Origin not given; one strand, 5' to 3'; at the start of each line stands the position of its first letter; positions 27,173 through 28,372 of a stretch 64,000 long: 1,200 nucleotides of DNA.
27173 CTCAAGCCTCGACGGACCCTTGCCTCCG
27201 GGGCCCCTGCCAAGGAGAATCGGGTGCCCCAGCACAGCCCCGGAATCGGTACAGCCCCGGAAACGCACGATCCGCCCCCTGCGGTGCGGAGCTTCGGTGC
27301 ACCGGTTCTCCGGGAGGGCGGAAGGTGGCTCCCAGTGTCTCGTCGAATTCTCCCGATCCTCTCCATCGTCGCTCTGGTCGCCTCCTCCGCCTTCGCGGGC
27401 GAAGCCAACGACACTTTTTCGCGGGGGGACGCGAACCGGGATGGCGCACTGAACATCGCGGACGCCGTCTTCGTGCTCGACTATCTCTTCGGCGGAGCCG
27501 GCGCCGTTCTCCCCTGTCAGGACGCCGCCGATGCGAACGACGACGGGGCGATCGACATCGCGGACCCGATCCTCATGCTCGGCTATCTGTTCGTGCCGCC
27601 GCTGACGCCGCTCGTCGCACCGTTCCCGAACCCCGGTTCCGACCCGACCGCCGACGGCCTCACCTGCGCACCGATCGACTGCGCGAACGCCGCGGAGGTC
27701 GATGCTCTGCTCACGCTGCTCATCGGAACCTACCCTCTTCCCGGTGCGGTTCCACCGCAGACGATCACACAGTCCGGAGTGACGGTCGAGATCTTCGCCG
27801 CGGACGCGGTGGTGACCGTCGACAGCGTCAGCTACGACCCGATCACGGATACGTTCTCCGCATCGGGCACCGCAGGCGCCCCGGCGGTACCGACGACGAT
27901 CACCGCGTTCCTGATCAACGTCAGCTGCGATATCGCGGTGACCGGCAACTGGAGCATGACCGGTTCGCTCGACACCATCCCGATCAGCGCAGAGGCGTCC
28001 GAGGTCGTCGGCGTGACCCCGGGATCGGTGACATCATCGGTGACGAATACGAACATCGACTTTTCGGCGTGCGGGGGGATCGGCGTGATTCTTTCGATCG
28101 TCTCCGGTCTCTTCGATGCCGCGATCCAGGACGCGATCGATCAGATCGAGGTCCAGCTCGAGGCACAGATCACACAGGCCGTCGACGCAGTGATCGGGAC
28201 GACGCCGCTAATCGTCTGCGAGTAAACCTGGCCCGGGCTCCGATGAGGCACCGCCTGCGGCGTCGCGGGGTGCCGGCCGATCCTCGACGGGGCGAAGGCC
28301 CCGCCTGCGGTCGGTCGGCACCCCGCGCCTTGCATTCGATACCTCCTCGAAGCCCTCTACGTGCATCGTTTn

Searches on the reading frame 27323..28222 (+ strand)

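Call 60: search_protein_families(library=pfam, proteins=[window:27323-28222:+], max_evalue=0.001)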
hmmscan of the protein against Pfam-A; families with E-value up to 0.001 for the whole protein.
window:27323-28222:+ (300 aa): 1 family
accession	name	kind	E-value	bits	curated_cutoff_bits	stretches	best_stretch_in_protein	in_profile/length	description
PF00404.24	Dockerin_1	-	0.00035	21.2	22.9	1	35-82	2-49/57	Dockerin type I domain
